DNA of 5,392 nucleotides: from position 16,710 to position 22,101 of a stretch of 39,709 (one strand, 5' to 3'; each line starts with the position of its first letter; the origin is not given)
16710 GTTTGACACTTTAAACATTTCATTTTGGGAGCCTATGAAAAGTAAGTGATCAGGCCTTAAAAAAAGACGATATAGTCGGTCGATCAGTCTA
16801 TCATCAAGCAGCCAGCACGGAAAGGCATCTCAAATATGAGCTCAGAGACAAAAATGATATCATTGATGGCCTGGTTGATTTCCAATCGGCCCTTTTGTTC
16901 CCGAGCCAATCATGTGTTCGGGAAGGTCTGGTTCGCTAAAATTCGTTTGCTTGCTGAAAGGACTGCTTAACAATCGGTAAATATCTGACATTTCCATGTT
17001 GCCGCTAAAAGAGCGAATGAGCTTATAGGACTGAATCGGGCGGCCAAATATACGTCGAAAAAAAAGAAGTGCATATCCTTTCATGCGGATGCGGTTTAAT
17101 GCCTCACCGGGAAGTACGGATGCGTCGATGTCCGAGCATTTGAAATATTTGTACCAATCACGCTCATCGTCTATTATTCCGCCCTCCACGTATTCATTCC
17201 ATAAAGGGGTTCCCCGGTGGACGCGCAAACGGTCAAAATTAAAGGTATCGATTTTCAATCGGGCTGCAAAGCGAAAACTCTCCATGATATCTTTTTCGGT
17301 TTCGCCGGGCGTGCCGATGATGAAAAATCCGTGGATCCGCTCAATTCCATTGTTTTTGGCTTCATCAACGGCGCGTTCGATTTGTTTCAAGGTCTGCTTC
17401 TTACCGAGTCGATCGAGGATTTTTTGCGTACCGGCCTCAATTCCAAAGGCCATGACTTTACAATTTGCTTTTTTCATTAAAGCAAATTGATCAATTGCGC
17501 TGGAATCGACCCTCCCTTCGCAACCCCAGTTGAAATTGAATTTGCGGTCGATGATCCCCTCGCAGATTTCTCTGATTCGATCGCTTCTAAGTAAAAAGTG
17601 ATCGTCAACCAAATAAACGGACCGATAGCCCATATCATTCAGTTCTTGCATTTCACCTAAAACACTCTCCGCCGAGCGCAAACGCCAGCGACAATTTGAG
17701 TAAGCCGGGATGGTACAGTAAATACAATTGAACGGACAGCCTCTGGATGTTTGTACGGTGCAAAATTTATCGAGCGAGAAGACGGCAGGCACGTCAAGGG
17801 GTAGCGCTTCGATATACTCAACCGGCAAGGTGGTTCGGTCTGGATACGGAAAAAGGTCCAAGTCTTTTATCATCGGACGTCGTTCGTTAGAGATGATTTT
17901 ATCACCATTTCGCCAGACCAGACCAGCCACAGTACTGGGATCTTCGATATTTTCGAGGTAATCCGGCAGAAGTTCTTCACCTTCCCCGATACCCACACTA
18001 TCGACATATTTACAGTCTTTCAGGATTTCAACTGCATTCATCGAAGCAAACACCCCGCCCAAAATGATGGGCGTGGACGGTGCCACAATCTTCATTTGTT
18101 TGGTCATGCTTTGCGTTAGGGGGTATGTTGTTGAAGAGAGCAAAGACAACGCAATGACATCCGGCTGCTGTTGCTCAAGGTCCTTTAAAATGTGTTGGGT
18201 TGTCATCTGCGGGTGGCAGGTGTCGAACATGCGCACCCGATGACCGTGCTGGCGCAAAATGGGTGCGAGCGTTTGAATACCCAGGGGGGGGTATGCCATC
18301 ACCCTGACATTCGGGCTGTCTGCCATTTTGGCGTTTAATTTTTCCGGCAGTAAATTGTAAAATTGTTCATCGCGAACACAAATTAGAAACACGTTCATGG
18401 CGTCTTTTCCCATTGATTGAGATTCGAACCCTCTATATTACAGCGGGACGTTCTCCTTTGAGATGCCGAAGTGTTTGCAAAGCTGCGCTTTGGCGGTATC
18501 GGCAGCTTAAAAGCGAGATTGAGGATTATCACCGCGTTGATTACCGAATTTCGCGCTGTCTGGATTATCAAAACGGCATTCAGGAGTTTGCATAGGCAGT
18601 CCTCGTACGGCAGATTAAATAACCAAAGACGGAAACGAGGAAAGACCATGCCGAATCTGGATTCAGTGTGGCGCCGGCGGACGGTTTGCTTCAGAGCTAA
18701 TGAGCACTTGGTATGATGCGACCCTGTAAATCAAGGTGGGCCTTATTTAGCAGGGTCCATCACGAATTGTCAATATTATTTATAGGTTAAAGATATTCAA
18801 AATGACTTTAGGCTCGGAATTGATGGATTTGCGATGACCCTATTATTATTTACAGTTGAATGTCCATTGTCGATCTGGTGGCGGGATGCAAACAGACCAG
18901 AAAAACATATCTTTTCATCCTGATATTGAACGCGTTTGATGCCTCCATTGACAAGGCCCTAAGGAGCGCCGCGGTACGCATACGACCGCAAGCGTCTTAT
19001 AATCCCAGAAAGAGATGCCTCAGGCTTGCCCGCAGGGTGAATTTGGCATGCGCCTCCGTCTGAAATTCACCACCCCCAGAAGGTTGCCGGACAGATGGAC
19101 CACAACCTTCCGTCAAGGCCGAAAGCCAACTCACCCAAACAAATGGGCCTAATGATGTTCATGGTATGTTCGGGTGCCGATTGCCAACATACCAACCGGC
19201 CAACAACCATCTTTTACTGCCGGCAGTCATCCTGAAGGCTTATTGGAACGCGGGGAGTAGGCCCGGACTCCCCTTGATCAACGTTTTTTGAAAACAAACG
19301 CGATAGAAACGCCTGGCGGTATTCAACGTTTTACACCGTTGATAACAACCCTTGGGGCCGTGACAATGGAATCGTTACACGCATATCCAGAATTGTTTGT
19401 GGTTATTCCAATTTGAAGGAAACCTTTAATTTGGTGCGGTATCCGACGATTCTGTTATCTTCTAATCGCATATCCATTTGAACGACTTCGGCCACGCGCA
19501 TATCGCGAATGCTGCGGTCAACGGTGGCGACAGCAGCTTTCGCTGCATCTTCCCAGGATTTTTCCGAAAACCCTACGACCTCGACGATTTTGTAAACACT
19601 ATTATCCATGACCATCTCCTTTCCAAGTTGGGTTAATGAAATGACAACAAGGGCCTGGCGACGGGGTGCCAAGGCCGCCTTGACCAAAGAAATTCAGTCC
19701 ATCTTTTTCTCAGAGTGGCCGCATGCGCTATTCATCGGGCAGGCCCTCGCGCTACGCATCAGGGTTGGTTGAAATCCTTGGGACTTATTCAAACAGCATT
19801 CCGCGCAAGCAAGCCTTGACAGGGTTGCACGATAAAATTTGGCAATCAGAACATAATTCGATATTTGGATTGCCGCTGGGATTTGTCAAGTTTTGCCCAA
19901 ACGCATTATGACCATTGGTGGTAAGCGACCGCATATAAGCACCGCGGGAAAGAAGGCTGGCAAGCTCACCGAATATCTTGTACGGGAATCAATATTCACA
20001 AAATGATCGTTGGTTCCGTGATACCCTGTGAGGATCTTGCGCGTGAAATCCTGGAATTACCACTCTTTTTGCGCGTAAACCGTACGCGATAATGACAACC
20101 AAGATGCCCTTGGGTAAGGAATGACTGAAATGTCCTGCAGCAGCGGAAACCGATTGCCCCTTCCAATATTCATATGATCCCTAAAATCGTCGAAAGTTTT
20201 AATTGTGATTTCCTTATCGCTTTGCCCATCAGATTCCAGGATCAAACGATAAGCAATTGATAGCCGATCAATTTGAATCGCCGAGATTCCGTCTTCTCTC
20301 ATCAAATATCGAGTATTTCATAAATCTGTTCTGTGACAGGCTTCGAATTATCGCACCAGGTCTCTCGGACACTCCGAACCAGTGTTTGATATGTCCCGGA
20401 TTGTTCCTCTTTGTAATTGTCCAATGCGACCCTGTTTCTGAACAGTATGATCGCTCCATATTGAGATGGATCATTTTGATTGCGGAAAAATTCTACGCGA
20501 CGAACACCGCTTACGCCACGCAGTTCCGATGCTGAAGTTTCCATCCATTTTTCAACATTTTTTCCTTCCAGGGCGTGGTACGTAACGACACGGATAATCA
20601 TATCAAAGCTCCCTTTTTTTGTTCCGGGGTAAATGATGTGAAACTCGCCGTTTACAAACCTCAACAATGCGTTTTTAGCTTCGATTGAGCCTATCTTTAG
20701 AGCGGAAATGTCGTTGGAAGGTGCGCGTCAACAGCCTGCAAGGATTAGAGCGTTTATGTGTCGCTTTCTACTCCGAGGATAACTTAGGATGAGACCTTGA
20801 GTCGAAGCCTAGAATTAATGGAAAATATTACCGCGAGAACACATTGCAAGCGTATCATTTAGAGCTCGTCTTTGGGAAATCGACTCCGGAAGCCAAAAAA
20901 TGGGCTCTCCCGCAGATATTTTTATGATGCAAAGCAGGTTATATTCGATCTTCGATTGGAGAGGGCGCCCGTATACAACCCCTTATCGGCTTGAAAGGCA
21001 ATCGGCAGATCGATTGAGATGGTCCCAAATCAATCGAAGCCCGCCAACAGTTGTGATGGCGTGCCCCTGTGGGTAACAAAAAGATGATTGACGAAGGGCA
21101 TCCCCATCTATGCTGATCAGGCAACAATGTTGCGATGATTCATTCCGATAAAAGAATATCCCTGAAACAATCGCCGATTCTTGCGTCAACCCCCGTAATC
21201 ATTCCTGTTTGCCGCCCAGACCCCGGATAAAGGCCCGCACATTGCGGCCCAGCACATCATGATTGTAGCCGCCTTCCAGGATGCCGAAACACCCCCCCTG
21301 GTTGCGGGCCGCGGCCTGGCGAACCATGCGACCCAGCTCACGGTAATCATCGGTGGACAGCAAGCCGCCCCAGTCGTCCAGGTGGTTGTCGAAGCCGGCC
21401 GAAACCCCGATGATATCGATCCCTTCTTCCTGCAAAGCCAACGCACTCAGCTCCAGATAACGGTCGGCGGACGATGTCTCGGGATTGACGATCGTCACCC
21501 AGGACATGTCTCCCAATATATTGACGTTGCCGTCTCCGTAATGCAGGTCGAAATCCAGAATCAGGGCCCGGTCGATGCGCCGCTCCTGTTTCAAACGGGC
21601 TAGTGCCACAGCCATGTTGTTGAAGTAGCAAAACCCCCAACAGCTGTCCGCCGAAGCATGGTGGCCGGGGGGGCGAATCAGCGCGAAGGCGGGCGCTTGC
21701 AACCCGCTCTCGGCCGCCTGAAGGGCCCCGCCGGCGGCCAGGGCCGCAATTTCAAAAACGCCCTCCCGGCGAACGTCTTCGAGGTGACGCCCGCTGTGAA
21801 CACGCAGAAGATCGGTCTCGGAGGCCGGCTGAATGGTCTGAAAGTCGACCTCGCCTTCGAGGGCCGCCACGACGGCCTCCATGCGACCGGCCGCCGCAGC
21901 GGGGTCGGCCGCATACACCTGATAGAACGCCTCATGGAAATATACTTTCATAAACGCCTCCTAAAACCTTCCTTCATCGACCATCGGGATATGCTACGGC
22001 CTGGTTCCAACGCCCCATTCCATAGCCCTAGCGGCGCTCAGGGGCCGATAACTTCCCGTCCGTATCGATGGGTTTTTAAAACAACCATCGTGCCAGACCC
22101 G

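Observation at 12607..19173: Two diverged ~250-nt non-coding elements with shared hairpins bracket the radical-SAM / cyclase-STAND gene pair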

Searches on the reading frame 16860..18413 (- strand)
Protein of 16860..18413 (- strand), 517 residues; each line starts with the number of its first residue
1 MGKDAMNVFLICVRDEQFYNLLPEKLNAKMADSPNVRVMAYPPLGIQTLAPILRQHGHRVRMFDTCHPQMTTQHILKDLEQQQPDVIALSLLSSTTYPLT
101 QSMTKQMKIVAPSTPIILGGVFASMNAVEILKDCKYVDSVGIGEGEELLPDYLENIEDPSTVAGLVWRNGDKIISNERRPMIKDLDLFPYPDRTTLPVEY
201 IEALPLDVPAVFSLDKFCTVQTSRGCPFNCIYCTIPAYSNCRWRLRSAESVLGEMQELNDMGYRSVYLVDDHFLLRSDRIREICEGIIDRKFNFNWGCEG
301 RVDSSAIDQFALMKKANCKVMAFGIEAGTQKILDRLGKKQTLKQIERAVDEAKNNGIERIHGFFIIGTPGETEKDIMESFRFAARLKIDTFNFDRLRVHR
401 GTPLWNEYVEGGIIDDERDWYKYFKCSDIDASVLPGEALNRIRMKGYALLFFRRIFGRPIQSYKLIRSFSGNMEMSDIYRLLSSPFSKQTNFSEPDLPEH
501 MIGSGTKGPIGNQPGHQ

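Call 11: search_protein_families(library=pfam, proteins=[window:16860-18413:-], max_evalue=0.001)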
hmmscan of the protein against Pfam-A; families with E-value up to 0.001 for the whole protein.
window:16860-18413:- (517 aa): 2 families
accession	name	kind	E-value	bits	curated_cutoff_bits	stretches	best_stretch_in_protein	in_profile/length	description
PF04055.27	Radical_SAM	-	1.7e-27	97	29.5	1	221-383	2-166/166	Radical SAM superfamily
PF02310.24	B12-binding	-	9.7e-19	67.8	32.1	1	41-151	12-119/121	B12 binding domain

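Call 17: find_encoding_contigs(protein=window:16860-18413:-, flank=10000, max_places=10)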
Protein window:16860-18413:- (517 aa): no gene with exactly this product is on record in the collection.

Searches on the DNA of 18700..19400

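Call 8: search_rna_families(source=window, start=18700, end=19400, threshold=evalue, max_evalue=10, show_alignments=3)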
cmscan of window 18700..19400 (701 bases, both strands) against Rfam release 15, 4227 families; matches with E-value up to 10: 2.
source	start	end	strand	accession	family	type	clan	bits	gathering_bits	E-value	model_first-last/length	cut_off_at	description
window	18944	18982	+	RF02044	CDKN2B-AS_2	Gene; lncRNA;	-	13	50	4.9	1-46/46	no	CDKN2B antisense RNA 1 convserved region 2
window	19116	19144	+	RF02202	UCA1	Gene; lncRNA;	-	10.5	80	8.4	1-75/75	no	Urothelial cancer associated 1 conserved region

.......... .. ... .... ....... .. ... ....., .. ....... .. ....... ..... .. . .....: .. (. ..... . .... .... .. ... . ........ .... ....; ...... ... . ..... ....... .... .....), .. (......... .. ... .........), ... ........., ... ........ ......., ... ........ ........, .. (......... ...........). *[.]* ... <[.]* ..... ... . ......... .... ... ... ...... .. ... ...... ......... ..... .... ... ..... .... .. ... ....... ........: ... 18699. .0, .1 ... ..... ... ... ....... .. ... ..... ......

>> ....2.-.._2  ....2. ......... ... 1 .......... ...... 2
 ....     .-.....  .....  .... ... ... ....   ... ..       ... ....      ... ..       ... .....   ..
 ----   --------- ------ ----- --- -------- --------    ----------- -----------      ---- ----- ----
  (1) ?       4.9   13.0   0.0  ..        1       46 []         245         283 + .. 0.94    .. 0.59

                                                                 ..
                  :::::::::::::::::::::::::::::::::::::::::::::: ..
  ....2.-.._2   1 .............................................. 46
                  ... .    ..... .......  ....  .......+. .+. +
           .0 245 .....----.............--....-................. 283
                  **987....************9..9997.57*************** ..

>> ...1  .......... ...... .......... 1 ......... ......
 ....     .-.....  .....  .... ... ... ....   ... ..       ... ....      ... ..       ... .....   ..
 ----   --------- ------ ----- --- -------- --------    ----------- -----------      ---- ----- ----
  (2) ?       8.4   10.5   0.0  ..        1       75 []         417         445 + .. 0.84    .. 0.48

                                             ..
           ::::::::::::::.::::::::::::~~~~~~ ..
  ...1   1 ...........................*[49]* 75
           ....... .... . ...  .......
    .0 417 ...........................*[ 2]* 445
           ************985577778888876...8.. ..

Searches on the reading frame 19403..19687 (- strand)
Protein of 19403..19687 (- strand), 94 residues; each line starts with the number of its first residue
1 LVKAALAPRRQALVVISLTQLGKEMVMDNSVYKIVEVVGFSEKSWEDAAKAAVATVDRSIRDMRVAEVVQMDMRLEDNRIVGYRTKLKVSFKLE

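Call 11: search_protein_families(library=pfam, proteins=[window:19403-19687:-], max_evalue=0.001)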
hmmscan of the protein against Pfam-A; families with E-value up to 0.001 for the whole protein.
window:19403-19687:- (94 aa): 1 family
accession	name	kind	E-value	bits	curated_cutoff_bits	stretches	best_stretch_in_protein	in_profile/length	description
PF07311.17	Dodecin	-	1.4e-23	83.4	22.5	1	31-94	1-64/64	Dodecin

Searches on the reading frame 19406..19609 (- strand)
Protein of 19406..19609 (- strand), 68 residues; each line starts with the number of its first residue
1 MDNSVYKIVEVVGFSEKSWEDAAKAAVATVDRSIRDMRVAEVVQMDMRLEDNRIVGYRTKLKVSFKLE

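Call 78: find_encoding_contigs(protein=window:19406-19609:-, flank=10000, max_places=10)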
Protein seq(68 aa) (68 aa): 2 contigs read that carry it; 2 places shown.
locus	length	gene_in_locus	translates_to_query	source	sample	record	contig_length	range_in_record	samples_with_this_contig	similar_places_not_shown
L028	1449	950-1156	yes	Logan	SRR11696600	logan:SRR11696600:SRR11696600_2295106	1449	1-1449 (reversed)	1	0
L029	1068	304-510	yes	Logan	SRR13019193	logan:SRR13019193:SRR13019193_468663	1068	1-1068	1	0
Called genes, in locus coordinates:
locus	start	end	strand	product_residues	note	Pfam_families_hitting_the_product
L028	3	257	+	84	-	?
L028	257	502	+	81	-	-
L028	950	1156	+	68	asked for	PF07311:Dodecin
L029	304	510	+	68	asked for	PF07311:Dodecin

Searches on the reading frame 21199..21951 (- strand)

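Call 11: search_protein_families(library=pfam, proteins=[window:21199-21951:-], max_evalue=0.001)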
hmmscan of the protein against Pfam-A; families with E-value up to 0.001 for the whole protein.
window:21199-21951:- (250 aa): 1 family
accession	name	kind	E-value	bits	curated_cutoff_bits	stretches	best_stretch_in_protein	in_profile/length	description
PF00850.24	Hist_deacetyl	-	1.9e-37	129.6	27.9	2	44-154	33-169/298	Histone deacetylase domain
